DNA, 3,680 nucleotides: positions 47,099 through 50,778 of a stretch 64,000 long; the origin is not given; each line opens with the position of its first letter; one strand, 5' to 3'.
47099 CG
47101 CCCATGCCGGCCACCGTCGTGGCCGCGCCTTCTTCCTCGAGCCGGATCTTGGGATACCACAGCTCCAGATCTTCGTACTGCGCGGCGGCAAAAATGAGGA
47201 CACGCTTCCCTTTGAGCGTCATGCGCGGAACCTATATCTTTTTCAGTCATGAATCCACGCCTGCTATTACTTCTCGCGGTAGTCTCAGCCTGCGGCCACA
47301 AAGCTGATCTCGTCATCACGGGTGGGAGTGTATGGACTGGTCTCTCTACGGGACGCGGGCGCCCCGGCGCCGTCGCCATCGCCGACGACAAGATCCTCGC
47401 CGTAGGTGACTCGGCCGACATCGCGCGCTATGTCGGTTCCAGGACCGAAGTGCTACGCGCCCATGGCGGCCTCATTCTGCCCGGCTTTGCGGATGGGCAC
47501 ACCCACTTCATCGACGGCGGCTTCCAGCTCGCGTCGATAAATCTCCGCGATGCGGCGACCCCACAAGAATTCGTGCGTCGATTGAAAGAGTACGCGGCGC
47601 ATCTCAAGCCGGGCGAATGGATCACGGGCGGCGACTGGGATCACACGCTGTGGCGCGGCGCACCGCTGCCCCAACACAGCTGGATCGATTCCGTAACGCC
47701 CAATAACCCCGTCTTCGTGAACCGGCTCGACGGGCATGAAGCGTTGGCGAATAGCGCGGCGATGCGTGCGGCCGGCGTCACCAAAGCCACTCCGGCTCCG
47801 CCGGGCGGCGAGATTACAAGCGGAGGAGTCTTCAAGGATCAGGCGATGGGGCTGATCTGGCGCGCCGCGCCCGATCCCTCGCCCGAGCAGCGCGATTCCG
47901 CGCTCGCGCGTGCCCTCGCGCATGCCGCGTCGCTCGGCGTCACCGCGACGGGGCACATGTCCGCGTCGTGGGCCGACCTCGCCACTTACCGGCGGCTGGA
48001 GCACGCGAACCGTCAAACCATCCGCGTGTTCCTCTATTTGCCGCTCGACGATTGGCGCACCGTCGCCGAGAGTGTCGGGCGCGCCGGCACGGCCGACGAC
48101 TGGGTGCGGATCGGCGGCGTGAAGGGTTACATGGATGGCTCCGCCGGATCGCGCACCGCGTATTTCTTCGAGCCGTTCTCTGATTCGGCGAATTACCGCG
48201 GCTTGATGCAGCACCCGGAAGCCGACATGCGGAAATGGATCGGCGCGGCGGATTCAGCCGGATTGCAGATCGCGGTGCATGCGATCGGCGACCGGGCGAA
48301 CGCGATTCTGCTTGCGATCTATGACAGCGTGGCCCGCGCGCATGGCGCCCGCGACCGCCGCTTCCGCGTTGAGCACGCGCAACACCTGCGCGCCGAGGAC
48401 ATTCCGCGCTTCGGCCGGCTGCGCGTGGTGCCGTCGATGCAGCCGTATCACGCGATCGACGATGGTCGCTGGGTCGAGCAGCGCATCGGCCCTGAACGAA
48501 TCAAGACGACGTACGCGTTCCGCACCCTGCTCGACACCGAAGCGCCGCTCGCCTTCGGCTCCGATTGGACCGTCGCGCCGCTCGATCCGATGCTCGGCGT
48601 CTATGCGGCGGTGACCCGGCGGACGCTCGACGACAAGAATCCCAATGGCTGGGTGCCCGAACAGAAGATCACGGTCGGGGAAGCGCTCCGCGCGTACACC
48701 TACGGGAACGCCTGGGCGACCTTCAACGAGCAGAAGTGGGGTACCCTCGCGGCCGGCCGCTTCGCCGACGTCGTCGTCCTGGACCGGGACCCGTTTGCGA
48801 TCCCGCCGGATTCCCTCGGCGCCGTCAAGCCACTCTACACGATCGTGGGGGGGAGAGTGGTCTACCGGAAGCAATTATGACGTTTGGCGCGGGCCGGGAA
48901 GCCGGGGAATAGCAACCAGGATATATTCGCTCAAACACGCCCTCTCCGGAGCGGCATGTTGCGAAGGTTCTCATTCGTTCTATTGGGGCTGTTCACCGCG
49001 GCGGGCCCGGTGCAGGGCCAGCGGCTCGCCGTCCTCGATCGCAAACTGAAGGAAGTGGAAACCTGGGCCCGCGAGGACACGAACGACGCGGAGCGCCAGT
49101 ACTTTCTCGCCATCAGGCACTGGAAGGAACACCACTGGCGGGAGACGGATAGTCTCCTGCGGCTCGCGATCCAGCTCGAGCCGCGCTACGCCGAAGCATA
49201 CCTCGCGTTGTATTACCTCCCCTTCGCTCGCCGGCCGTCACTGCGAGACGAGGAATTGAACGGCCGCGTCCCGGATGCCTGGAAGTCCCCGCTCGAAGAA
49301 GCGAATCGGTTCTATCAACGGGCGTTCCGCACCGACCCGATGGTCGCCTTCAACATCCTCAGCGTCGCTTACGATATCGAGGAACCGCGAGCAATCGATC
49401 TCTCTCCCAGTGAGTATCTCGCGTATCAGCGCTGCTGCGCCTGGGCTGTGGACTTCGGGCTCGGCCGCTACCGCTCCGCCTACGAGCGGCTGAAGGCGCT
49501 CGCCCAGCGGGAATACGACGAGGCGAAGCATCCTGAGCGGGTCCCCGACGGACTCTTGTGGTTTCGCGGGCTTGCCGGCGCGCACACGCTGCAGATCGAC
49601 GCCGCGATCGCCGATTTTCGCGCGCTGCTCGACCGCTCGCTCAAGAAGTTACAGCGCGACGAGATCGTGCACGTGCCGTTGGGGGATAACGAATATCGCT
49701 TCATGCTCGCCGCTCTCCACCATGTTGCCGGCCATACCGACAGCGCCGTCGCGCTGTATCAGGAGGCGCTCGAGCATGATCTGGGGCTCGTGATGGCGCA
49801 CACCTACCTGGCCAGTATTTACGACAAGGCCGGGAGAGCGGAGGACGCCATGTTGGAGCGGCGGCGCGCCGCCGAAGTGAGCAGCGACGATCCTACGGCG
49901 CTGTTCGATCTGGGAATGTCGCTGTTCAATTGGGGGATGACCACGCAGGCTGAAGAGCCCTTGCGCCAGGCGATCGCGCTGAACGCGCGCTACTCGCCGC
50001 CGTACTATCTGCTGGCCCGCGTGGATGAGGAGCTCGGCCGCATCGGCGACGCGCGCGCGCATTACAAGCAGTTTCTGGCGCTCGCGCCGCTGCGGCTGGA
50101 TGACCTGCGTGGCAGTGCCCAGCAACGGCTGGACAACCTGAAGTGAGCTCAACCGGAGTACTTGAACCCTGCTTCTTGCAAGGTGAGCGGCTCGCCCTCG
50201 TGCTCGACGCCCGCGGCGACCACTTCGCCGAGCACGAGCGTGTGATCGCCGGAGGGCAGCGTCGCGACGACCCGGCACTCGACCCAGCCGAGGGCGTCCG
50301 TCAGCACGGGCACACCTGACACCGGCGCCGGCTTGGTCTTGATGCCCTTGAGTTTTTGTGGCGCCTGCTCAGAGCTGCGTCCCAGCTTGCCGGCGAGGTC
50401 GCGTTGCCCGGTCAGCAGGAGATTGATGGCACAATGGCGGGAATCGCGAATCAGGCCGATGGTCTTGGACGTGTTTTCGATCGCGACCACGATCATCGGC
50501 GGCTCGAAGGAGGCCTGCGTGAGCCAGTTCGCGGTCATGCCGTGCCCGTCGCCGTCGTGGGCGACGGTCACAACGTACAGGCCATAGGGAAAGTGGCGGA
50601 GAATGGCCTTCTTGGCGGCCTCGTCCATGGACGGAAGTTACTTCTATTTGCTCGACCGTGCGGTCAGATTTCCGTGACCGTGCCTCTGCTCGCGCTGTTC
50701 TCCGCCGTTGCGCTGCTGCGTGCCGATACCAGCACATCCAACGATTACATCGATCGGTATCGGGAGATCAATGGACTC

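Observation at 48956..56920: Three colinear paralogous secreted TPR proteins interleaved with an M1 and an S41 peptidase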

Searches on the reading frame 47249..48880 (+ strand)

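Call 3: search_protein_families(library=pfam, proteins=[window:47249-48880:+], max_evalue=0.01)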
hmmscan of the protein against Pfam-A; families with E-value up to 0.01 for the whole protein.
window:47249-48880:+ (543 aa): 3 families
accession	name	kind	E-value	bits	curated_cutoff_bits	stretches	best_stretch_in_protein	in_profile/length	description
PF07969.17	Amidohydro_3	-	4.1e-104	350.1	29.7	1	71-539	5-472/472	Amidohydrolase family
PF01979.26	Amidohydro_1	-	2.5e-12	47.2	25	1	324-538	134-345/345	Amidohydrolase family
PF22039.1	HUTI_composite_bact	-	0.00055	19.9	25.5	1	40-59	1-20/26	Imidazolonepropionase-like composite domain, bacteria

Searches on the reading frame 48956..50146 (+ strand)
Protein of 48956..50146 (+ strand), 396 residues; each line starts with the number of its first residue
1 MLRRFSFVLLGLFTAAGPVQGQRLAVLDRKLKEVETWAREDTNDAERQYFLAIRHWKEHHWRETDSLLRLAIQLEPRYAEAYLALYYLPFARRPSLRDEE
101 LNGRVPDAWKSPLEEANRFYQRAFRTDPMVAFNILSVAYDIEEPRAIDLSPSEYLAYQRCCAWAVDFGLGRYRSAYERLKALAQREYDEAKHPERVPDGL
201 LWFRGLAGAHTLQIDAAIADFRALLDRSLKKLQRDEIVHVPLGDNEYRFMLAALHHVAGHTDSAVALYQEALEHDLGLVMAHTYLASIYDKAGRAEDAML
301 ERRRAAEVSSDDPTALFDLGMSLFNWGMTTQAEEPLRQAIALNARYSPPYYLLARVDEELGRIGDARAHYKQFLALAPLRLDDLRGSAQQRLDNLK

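Call 3: search_protein_families(library=pfam, proteins=[window:48956-50146:+], max_evalue=0.01)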
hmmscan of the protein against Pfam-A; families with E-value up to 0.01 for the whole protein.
window:48956-50146:+ (396 aa): 12 families
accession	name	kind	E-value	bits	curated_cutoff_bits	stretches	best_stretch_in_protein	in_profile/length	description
PF13431.12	TPR_17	-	6.4e-10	39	24.4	0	267-298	1-32/34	Tetratricopeptide repeat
PF13181.12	TPR_8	-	3.3e-09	36.6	25.7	0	350-378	4-32/34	Tetratricopeptide repeat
PF07719.23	TPR_2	-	1.2e-08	34.8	27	0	350-378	4-32/34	Tetratricopeptide repeat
PF07721.20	TPR_4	-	7.1e-06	26.6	27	0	248-269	4-25/26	Tetratricopeptide repeat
PF13414.12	TPR_11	-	1.5e-05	25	26.8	0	291-323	6-38/42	TPR repeat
PF00515.34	TPR_1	-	1.5e-05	25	27.8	0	315-343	3-31/34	Tetratricopeptide repeat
PF13428.12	TPR_14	-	1.7e-05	25.5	23.5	0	350-382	4-36/44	Tetratricopeptide repeat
PF14559.12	TPR_19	-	3.2e-05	24.6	25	0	258-300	4-46/68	Tetratricopeptide repeat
PF12895.13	ANAPC3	-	8.7e-05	23.2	27.2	0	297-371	7-80/82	Anaphase-promoting complex, cyclosome, subunit 3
PF13424.12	TPR_12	-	0.00011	22.8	30.1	0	350-377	48-75/77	Tetratricopeptide repeat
PF13432.12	TPR_16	-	0.0023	18.8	32.7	0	258-299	10-51/65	Tetratricopeptide repeat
PF12688.13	TPR_5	-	0.0058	17.3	24.2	0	249-303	5-62/119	Tetratrico peptide repeat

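Call 6: search_protein_families(library=ncbifam, proteins=[window:48956-50146:+], max_evalue=0.01)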
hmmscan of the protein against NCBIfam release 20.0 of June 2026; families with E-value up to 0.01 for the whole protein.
window:48956-50146:+ (396 aa): 11 families
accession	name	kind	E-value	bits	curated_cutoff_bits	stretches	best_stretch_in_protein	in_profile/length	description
NF040959.1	MamA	equivalog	4.6e-12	45.8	200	1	240-373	66-199/204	magnetosome protein MamA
TIGR02917.1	PEP_TPR_lipo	equivalog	5.6e-10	37.7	312.2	1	250-378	504-632/899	XrtA/PEP-CTERM system TPR-repeat protein PrsT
TIGR02521.1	type_IV_pilW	equivalog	7.5e-10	38.8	154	2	318-378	36-96/234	type IV pilus biogenesis/stability protein PilW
NF033762.1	social_mot_Tgl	equivalog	2e-06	27.4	225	1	252-374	72-197/252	social motility TPR repeat lipoprotein Tgl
TIGR00540.1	TPR_hemY_coli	hypoth_equivalog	1.8e-05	23.7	142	0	258-372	274-384/385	heme biosynthesis-associated TPR protein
TIGR02552.1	LcrH_SycD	equivalog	8.5e-05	22.3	104.8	1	285-346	58-119/136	SycD/LcrH family type III secretion system chaperone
NF033758.1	gliding_GltE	equivalog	0.00096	18.2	225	1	243-374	152-283/411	adventurous gliding motility TPR repeat lipoprotein GltE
NF008757.0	PRK11788.1-5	equivalog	0.0014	17.8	363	1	250-373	112-240/388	lipopolysaccharide assembly protein LapB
NF033920.0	C39_PA2778_fam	equivalog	0.0024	17.3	150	0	310-378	187-255/255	PA2778 family cysteine peptidase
TIGR02795.1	tol_pal_ybgF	equivalog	0.0051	17.4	90.1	0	294-340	57-103/119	tol-pal system protein YbgF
NF052415.1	T3SS_chap_SctY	equivalog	0.0087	16.6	70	0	279-376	11-106/106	type III secretion apparatus assembly chaperone SctY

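Call 72: search_protein_families(library=padloc, proteins=[window:48956-50146:+], max_evalue=0.001)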
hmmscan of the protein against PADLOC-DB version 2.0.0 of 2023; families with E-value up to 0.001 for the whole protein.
window:48956-50146:+ (396 aa): 0 families

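Call 76: list_cluster_members(proteins=[window:48956-50146:+, window:52965-54152:+, window:54178-55362:+, window:55313-56920:+, P0121])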
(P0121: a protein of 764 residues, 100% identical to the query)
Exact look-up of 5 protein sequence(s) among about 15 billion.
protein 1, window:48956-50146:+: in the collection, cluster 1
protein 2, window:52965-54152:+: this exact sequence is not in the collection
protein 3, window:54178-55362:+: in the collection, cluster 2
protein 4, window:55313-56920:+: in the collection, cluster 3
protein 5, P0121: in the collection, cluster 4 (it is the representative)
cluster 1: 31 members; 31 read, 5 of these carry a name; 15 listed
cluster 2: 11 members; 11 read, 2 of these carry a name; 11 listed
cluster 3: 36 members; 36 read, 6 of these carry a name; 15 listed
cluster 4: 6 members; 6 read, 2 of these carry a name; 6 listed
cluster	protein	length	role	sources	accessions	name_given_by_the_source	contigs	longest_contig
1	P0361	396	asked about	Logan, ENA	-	-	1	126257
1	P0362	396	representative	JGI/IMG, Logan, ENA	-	-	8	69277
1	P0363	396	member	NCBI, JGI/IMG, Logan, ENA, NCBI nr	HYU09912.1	MAG TPA: hypothetical protein VEK77_11095 [Gemmatimonadales bacterium] | hypothetical protein [Gemmatimonadales bacterium]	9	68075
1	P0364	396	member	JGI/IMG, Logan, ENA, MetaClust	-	\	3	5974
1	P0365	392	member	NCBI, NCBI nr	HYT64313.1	MAG TPA: hypothetical protein VEL50_10430 [Gemmatimonadales bacterium] | hypothetical protein [Gemmatimonadales bacterium]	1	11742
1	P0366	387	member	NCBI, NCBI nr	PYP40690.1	MAG: hypothetical protein DMD48_02690 [Gemmatimonadetes bacterium] | MAG: hypothetical protein DMD48_02690 [Gemmatimonadota bacterium]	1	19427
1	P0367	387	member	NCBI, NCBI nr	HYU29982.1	MAG TPA: hypothetical protein VEK83_13200 [Gemmatimonadales bacterium] | hypothetical protein [Gemmatimonadales bacterium]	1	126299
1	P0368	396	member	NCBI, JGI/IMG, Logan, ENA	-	-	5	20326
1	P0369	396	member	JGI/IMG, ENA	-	-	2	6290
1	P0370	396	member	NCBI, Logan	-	-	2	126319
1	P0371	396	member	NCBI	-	-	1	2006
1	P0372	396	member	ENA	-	-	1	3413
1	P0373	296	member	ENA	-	-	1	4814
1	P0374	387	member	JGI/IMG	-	-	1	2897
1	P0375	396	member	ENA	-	-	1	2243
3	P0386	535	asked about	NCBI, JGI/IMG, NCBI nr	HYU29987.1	MAG TPA: S41 family peptidase [Gemmatimonadales bacterium] | S41 family peptidase [Gemmatimonadales bacterium]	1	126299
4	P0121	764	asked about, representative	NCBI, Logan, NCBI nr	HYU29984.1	MAG TPA: M1 family aminopeptidase [Gemmatimonadales bacterium] | M1 family aminopeptidase [Gemmatimonadales bacterium]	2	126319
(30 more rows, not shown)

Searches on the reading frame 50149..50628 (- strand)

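Call 3: search_protein_families(library=pfam, proteins=[window:50149-50628:-], max_evalue=0.01)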
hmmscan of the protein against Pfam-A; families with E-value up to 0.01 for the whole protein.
window:50149-50628:- (159 aa): 1 family
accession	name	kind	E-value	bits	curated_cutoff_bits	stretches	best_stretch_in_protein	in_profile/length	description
PF01613.24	Flavin_Reduct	-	9.1e-41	139.9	27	1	10-156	1-150/153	Flavin reductase like domain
